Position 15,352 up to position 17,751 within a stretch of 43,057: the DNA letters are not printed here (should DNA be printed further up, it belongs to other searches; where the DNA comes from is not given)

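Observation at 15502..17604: GT-C membrane glycosyltransferase fused to a PBP pedestal (NTF2-like plus dimerisation domains) with no transpeptidase, adjacent to murJ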

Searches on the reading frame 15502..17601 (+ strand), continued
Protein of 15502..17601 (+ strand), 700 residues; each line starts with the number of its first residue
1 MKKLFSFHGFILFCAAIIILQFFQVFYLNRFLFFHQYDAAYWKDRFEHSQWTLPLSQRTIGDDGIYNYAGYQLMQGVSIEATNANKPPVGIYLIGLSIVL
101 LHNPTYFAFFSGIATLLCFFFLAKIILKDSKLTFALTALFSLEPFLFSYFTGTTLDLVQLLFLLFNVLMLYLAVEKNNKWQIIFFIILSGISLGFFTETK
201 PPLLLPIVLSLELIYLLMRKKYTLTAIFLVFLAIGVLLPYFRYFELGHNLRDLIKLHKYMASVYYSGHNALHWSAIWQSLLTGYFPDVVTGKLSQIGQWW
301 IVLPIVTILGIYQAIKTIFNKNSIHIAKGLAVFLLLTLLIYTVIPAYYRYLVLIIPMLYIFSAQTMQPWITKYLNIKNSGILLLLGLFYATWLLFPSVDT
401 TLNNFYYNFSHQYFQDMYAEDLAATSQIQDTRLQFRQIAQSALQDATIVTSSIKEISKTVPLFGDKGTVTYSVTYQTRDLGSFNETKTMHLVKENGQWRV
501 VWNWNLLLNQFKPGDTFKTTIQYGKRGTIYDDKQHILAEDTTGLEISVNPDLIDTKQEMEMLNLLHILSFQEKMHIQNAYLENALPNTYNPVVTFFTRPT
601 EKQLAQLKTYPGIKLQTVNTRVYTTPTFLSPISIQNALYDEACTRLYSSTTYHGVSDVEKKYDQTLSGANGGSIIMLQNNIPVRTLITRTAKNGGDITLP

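Call 21: search_solved_structures(query=A2, max_evalue=10, show_alignments=0)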
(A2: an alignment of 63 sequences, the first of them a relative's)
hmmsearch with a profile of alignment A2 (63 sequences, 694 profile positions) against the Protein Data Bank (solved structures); distinct sequences matched with E-value up to 10: 76 (the best 60 are shown).
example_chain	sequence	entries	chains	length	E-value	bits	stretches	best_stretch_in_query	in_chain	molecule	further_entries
7bn9_A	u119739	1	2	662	2.9e-28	101.6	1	398-693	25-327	Penicillin-binding protein 3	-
4cpk_A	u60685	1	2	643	4.4e-20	74.5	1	396-693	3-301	Penicillin binding protein 2 prime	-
4bl2_A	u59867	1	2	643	4.9e-20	74.4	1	396-693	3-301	PENICILLIN BINDING PROTEIN 2 PRIME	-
1mwr_A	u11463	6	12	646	1.2e-19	73.1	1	393-693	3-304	penicillin-binding protein 2a | PBP2a | Beta-lactam-inducible penicillin-binding protein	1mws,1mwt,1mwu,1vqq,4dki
4bl3_A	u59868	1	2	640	2.2e-19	72.2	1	396-693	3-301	PENICILLIN BINDING PROTEIN 2 PRIME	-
3zfz_A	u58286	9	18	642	2.4e-19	72.1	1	398-693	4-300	PENICILLIN BINDING PROTEIN 2 PRIME | Penicillin-binding protein 2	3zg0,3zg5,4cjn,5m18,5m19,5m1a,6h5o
9i9s_A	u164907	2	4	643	3.2e-19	71.7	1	396-693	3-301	MecA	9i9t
6bsr_A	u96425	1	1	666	4.9e-16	61.2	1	451-693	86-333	PBP4 protein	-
6bsq_A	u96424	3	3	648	5.1e-16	61.1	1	451-693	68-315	PBP4 protein | pencillin binding protein 4 (PBP4) | penicillin-binding protein 4 (PBP4)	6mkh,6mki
6g0k_A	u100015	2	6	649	8e-15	57.2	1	420-693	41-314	Low affinity penicillin-binding protein 5 (PBP5)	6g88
6mka_A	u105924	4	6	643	9.3e-15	56.9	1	420-693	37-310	penicillin binding protein 5 (PBP5) | Pbp5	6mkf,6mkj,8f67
5dvy_A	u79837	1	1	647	9.3e-15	56.9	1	419-693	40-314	Penicillin binding protein 2 prime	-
6c84_A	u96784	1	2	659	9.4e-15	56.9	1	420-693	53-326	Penicillin-binding protein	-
5e31_A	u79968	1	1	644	9.6e-15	56.9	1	420-693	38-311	Penicillin binding protein 2 prime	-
8u55_A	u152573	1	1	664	1e-14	56.8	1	420-693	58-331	Penicillin-binding protein 5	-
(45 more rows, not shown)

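Call 26: predict_structure(alignment_id=A2)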
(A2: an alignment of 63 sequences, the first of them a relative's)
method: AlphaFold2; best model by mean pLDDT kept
length: 700 residues; sequences in the alignment: 63
mean_pLDDT: 94.6   pTM: 0.90
mean pLDDT of the five models: 94.6, 94.6, 94.4, 94.0, 93.6
residues with pLDDT >= 90: 631; 70-90: 60; 50-70: 8; < 50: 1
segments of 3 or more residues with pLDDT < 50: none
pLDDT, mean of each block of 10 residues (from residue 1): 72 96 96 96 95 92 95 95 90 98 97 98 96 95 96 95 99 94 98 97 94 97 98 98 96 94 85 94 92 94 97 98 96 97 91 97 91 72 95 94 97 96 91 96 96 98 95 97 98 96 97 97 97 96 96 96 94 95 94 93 96 96 88 93 92 96 97 97 97 96
secondary structure, 60 per line:
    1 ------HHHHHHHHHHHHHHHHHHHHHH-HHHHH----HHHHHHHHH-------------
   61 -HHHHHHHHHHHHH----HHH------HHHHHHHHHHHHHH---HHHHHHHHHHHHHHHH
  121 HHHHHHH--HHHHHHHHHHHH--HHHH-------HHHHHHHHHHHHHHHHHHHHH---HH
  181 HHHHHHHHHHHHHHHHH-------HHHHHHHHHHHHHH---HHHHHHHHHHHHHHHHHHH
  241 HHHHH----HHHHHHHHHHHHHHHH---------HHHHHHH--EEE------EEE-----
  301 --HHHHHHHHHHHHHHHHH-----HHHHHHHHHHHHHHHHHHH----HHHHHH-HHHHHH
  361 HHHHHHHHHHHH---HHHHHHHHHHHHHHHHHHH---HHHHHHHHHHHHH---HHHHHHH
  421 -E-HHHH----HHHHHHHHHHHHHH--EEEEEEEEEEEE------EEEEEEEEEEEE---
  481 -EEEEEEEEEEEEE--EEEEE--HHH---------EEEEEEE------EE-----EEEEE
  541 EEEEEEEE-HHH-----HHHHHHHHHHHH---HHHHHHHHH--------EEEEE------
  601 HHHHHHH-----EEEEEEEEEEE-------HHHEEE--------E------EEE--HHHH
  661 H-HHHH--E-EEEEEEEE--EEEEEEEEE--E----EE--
elements in order (helices of 4 or more, strands of 3 or more residues): H7-28 H30-34 H39-47 H62-74 H88-101 H105-127 H130-141 H144-147 H155-175 H179-197 H205-218 H222-245 H250-265 H275-281 E284-286 E293-295 H303-319 H325-343 H348-353 H355-372 H376-394 H398-410 H414-420 H424-427 H432-445 E448-459 E466-477 E482-494 E497-501 E516-522 E536-548 H558-569 H573-581 E590-594 H601-607 E613-623 E634-636 E652-654 H657-661 H663-666 E671-678 E681-689

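Call 28: fold_search(model_id=the predicted structure, library=pdb)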
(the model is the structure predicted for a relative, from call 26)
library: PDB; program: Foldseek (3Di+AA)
matches with E <= 10: 780; with E <= 0.001: 135
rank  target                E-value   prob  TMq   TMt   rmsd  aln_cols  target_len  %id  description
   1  5m1a_A                9.3e-15  1.00  0.21  0.22  10.1       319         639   17  Crystal structure of PBP2a from MRSA in the presence of Ceftazidime ligand (released 2017-02-08)
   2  1mwu_A                1.1e-14  1.00  0.22  0.24  10.6       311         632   19  Structure of methicillin acyl-Penicillin binding protein 2a from methicillin resistant Staphylococcus aureus strain 27 (released 2002-11-06)
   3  1mws_A                1.3e-14  1.00  0.22  0.23  10.8       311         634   19  Structure of nitrocefin acyl-Penicillin binding protein 2a from methicillin resistant Staphylococcus aureus strain 27r (released 2002-11-06)
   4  4cpk_A                1.7e-14  1.00  0.22  0.23  10.1       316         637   18  Crystal structure of PBP2a double clinical mutant N146K-E150K from MRSA (released 2014-09-10)
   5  4bl3_B                2.1e-14  1.00  0.21  0.23  10.9       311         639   19  Crystal structure of PBP2a clinical mutant N146K from MRSA (released 2014-05-21)
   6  4bl2_A                2.2e-14  1.00  0.21  0.23  10.2       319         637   18  Crystal structure of PBP2a clinical mutant E150K from MRSA (released 2014-05-21)
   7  1vqq_A                2.6e-14  1.00  0.22  0.23  10.6       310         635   19  Structure of Penicillin binding protein 2a from methicillin resistant Staphylococcus aureus strain 27r at 1.80 A resol (released 2004-12-28)
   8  9i9s_A                2.6e-14  1.00  0.22  0.23  10.3       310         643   18  Room temperature structure of PBP2a at the LCLS (released 2026-02-18)
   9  5m19_A                3.5e-14  1.00  0.22  0.23  10.6       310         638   19  Crystal structure of PBP2a from MRSA in the presence of Oxacillin ligand (released 2017-02-08)
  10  3zfz_A                3.5e-14  1.00  0.22  0.23  10.7       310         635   19  Crystal structure of ceftaroline acyl-PBP2a from MRSA with non- covalently bound ceftaroline and muramic acid at allos (released 2013-10-09)
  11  3zg0_B                3.7e-14  1.00  0.22  0.23  10.8       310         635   19  Crystal structure of ceftaroline acyl-PBP2a from MRSA with non- covalently bound ceftaroline and muramic acid at allos (released 2013-10-09)
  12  4bl2_B                4.0e-14  1.00  0.21  0.23  10.9       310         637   19  Crystal structure of PBP2a clinical mutant E150K from MRSA (released 2014-05-21)
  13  4dki_B                4.2e-14  1.00  0.22  0.24  10.9       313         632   19  Structural Insights into the Anti- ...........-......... Staphylococcus aureus (MRSA) Activity of Ceftobiprole (released 2012-08-01)
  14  3zg5_A                4.2e-14  1.00  0.21  0.22  10.1       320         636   18  Crystal structure of PBP2a from MRSA in complex with peptidoglycan analogue at allosteric (released 2013-10-09)
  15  9i9t_A                4.7e-14  1.00  0.22  0.23  10.3       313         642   19  Room-temperature structure of PBP2a at EuXFEL (released 2026-02-18)
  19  3zfz_B                5.4e-14  1.00  0.21  0.23  10.8       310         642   19  Crystal structure of ceftaroline acyl-PBP2a from MRSA with non- covalently bound ceftaroline and muramic acid at allos (released 2013-10-09)
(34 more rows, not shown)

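Call 32: find_related_loci(query=A2, collection=genome_contigs, flank=10000)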
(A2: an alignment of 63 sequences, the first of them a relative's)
Query A2 (700 aa) in genome_contigs; peptide patterns used: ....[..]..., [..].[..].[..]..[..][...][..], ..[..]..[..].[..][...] (x = any residue, [..] = any of these).
131 stretches matched a pattern; 19 encode a relative of the query (tblastn E <= 1e-3); 18 distinct loci.
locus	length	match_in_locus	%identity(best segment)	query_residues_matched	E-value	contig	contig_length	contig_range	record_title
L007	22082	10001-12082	53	12-700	0e+0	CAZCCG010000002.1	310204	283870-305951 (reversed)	MAG TPA_asm: uncultured Gammaproteobacteria bacterium isolate SRP200132_co1_33 genome assembly, contig: NODE_20_length_3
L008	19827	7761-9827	41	11-699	4e-167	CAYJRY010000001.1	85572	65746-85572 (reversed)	MAG TPA_asm: uncultured Gammaproteobacteria bacterium isolate ERP125453_co1_466 genome assembly, contig: NODE_137_length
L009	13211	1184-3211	42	17-699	5e-166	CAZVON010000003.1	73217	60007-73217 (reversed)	MAG TPA_asm: uncultured Gammaproteobacteria bacterium isolate SRP269290_co3_805 genome assembly, contig: NODE_265_length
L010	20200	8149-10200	42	1-700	8e-157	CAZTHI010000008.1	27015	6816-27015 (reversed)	MAG TPA_asm: uncultured Gammaproteobacteria bacterium isolate binchicken_co387_486 genome assembly, contig: NODE_1415_le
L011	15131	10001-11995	39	27-699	5e-156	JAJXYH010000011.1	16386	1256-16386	MAG: bacterium isolate BP6.bin75 NODE_5333_length_16386_cov_1.415770, whole genome shotgun sequence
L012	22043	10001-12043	37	13-699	6e-152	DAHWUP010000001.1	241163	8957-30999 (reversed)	MAG TPA_asm: Candidatus Levyibacteriota bacterium isolate clean1537 NODE_1_length_241163_cov_9.246451, whole genome shot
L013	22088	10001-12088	38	2-699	1e-130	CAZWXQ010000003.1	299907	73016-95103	MAG TPA_asm: uncultured Gammaproteobacteria bacterium isolate SRP292972_co3_100 genome assembly, contig: NODE_48_length_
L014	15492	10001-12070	50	11-700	0e+0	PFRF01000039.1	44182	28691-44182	MAG: Candidatus Levybacteria bacterium CG_4_9_14_0_2_um_filter_35_21 CG_4_9_14_0.2_um_filter_scaffold_223_c, whole genom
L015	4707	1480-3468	34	25-699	9e-116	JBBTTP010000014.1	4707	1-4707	MAG: Patescibacteria group bacterium isolate H52-bin037_1 H52_bin037_1_000000000014, whole genome shotgun sequence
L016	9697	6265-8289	32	25-699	4e-103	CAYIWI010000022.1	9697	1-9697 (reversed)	MAG TPA_asm: uncultured Gammaproteobacteria bacterium isolate ERP119705_co3_560 genome assembly, contig: NODE_8634_lengt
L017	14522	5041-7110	39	4-699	3e-146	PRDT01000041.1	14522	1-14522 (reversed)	MAG: Candidatus Levyibacteriota bacterium isolate Amazon FNV 2010 10 14 contig_75_30100026_length_14522_multi_3_in_2_out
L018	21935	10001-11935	31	26-699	1e-93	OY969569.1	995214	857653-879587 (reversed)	MAG: Candidatus Gottesmanbacteria bacterium isolate MFD03899.bin.c.1 genome assembly, chromosome: 1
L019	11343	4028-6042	42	27-699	3e-109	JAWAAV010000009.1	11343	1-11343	MAG: Candidatus Pacearchaeota archaeon isolate JZ-4_201709_bins_160 JZ-4_201709_bins_160_scaffold_9, whole genome shotgu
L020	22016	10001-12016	38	18-700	1e-134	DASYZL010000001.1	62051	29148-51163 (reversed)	MAG TPA_asm: Patescibacteria group bacterium isolate SMAG_U6361 k141_1012309, whole genome shotgun sequence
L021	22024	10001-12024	31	25-699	4e-95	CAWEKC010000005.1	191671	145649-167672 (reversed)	MAG: Candidatus Gottesmanbacteria bacterium isolate MFD05942.bin.1.195 genome assembly, contig: contig_76669, whole geno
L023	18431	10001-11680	25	11-578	1e-31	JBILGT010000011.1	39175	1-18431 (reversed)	MAG: Limisphaerales bacterium isolate ME2016-09-28_3300042471_group7_bin68 Rohwer_bin1526_scaffold_346_c1, whole genome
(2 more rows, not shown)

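Call 50: search_protein_families(library=pfam, proteins=[P0011, P0002, P0063, P0064, P0065, L023:9953-12010:+, L012:12065-13156:+, L012:13156-15438:+, L012:6592-7356:+, L001:12039-13592:+], max_evalue=0.01)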
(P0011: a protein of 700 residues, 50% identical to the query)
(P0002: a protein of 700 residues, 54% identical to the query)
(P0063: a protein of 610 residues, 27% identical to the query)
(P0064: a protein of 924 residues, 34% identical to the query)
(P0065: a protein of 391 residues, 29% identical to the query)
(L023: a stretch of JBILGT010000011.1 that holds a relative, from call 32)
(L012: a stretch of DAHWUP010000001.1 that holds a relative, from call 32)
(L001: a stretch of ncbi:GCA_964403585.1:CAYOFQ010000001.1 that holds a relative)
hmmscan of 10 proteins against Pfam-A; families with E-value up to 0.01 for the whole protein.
P0011 (700 aa): 4 families
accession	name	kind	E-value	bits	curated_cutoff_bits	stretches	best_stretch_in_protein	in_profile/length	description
PF03717.20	PBP_dimer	-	2.3e-14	54.7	24.4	1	524-686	3-179/180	Penicillin-binding Protein dimerisation domain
PF02366.24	PMT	-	1.1e-05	25.6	22.7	1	111-244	89-233/245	Dolichyl-phosphate-mannose-protein mannosyltransferase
PF13231.12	PMT_2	-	2.4e-05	25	26.1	1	89-238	2-152/160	Dolichyl-phosphate-mannose-protein mannosyltransferase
PF13474.12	SnoaL_3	-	0.0043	17.8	22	1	417-501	22-111/121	SnoaL-like domain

P0002 (700 aa): 4 families
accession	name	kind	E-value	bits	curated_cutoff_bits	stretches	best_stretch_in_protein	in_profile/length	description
PF03717.20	PBP_dimer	-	2.8e-19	70.7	24.4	1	524-686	3-179/180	Penicillin-binding Protein dimerisation domain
PF02366.24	PMT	-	6e-07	29.7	22.7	1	111-230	89-212/245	Dolichyl-phosphate-mannose-protein mannosyltransferase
PF13231.12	PMT_2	-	6.5e-06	26.9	26.1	1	88-230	1-145/160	Dolichyl-phosphate-mannose-protein mannosyltransferase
PF05223.17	MecA_N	-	0.00078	20.2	22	1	400-514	3-115/117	NTF2-like N-terminal transpeptidase domain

P0063 (610 aa): 3 families
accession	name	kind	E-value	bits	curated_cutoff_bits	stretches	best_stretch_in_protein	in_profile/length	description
PF13231.12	PMT_2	-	5.9e-09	36.8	26.1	1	99-230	25-155/160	Dolichyl-phosphate-mannose-protein mannosyltransferase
PF02366.24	PMT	-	3.9e-07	30.3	22.7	1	7-224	2-215/245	Dolichyl-phosphate-mannose-protein mannosyltransferase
PF05223.17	MecA_N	-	0.0057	17.4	22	0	395-489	13-109/117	NTF2-like N-terminal transpeptidase domain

P0064 (924 aa): 1 family
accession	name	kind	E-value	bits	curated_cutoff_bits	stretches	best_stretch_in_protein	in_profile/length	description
PF10131.15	PTPS_related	-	7.8e-13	48.2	26.4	1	73-364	5-302/621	6-pyruvoyl-tetrahydropterin synthase related domain; membrane protein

P0065 (391 aa): 0 families

L023:9953-12010:+ (686 aa): 2 families
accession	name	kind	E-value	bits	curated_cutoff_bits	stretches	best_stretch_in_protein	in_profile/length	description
PF13231.12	PMT_2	-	4.6e-09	37.1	26.1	1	92-247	2-158/160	Dolichyl-phosphate-mannose-protein mannosyltransferase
PF05223.17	MecA_N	-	0.0029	18.3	22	1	410-514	11-116/117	NTF2-like N-terminal transpeptidase domain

L012:12065-13156:+ (364 aa): 3 families
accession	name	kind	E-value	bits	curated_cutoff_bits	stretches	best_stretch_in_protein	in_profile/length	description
PF00534.26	Glycos_transf_1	-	9e-19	68.1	26.4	1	158-339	11-166/172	Glycosyl transferases group 1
PF13692.12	Glyco_trans_1_4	-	4.1e-12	47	27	1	189-331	13-142/142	Glycosyl transferases group 1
PF13439.12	Glyco_transf_4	-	9.6e-07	29.4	28.5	1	14-154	2-168/170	Glycosyltransferase Family 4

L012:13156-15438:+ (761 aa): 2 families
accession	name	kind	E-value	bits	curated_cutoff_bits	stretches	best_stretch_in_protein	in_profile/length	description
PF09586.16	YfhO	-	9e-22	77.7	28.5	2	104-651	75-600/835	Bacterial membrane protein YfhO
PF24677.1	DUF7657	-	2e-05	24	26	1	105-403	98-398/401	Domain of unknown function (DUF7657)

L012:6592-7356:+ (255 aa): 3 families
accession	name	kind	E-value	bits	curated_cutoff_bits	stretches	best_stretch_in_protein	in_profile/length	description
PF00535.33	Glycos_transf_2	-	1e-13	52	23.3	1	7-111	3-118/168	Glycosyl transferase family 2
PF10111.15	Glyco_tranf_2_2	-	0.00013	22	27.3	1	10-84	6-93/276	Glycosyltransferase like family 2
PF13704.12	Glyco_tranf_2_4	-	0.003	18.5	27.5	1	21-83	11-82/98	Glycosyl transferase family 2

L001:12039-13592:+ (518 aa): 0 families

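Call 62: search_protein_families(library=pfam, proteins=[L012:3304-4755:+, L012:880-2601:+, L017:11425-13338:+, L012:15445-16377:+, L012:16377-17084:+, L012:4755-5675:+, L010:16548-17759:+], max_evalue=0.1)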
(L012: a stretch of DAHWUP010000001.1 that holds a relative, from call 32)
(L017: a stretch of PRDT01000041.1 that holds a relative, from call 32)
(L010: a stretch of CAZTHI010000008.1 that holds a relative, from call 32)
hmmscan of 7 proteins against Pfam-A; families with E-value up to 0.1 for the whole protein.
L012:3304-4755:+ (484 aa): 3 families
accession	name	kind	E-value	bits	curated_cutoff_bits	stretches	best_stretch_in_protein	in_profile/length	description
PF13440.11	Polysacc_synt_3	-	3.6e-50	171.3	23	1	38-321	2-283/293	Polysaccharide biosynthesis protein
PF01943.22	Polysacc_synt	-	1.4e-22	80.8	28.2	1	14-282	2-274/274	Polysaccharide biosynthesis protein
PF10642.14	Tom5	-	0.032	14.7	26.1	1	76-112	10-43/46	Mitochondrial import receptor subunit or translocase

L012:880-2601:+ (574 aa): 5 families
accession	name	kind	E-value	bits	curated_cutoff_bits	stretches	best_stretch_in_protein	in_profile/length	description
PF09586.16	YfhO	-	2.9e-12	46.2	28.5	2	71-406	63-383/835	Bacterial membrane protein YfhO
PF10131.15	PTPS_related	-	1.2e-09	37.7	26.4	1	70-392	1-287/621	6-pyruvoyl-tetrahydropterin synthase related domain; membrane protein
PF13231.12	PMT_2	-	2e-06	28.5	26.1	1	75-236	4-160/160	Dolichyl-phosphate-mannose-protein mannosyltransferase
PF13567.11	DUF4131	-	0.01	16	31.6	1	291-337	6-52/165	Domain of unknown function (DUF4131)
PF11970.14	GPR_Gpa2_C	-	0.035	14.6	21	0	187-209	8-30/76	G protein-coupled glucose receptor regulating Gpa2 C-term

L017:11425-13338:+ (638 aa): 0 families

L012:15445-16377:+ (311 aa): 7 families
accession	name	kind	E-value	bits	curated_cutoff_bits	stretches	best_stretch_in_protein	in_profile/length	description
PF00535.33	Glycos_transf_2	-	2.2e-26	93.2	23.3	1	4-173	1-165/168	Glycosyl transferase family 2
PF13641.12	Glyco_tranf_2_3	-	1.3e-17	65.1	27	1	3-216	3-214/230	Glycosyltransferase like family 2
PF10111.15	Glyco_tranf_2_2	-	6.6e-07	29.5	27.3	1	4-107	1-103/276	Glycosyltransferase like family 2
PF13632.12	Glyco_trans_2_3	-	2.1e-05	24.9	27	1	89-276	2-186/198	Glycosyl transferase family group 2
PF13712.12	Glyco_tranf_2_5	-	0.00024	21.3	27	1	59-119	29-89/210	Glycosyltransferase like family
PF13506.12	Glyco_transf_21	-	0.0023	17.9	21.7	1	77-214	22-155/174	Glycosyl transferase family 21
PF02709.20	Glyco_transf_7C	-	0.024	14.7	23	1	162-205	21-64/78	N-terminal domain of galactosyltransferase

L012:16377-17084:+ (236 aa): 5 families
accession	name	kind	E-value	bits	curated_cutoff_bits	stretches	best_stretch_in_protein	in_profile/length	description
PF00535.33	Glycos_transf_2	-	7.7e-39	133.7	23.3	1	4-170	1-163/168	Glycosyl transferase family 2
PF10111.15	Glyco_tranf_2_2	-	1e-10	42.1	27.3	1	4-93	1-93/276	Glycosyltransferase like family 2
PF13641.12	Glyco_tranf_2_3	-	3e-10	40.9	27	1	3-122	3-125/230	Glycosyltransferase like family 2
PF13704.12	Glyco_tranf_2_4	-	0.002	19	27.5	1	33-91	20-81/98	Glycosyl transferase family 2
PF13506.12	Glyco_transf_21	-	0.027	14.4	21.7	1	69-124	18-73/174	Glycosyl transferase family 21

L012:4755-5675:+ (307 aa): 4 families
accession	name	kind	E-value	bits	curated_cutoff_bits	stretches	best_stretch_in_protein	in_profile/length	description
PF00535.33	Glycos_transf_2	-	8.6e-21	75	23.3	1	4-103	1-108/168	Glycosyl transferase family 2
PF13704.12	Glyco_tranf_2_4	-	2.8e-05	25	27.5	1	12-84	3-82/98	Glycosyl transferase family 2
PF10111.15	Glyco_tranf_2_2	-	4.6e-05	23.5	27.3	1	5-97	2-105/276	Glycosyltransferase like family 2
PF13641.12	Glyco_tranf_2_3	-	0.0077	16.7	27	1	3-89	3-102/230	Glycosyltransferase like family 2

L010:16548-17759:+ (404 aa): 1 family
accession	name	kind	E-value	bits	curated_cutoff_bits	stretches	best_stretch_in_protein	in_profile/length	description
PF14012.11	DUF4229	-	0.016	15.7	27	1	9-52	12-55/68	Protein of unknown function (DUF4229)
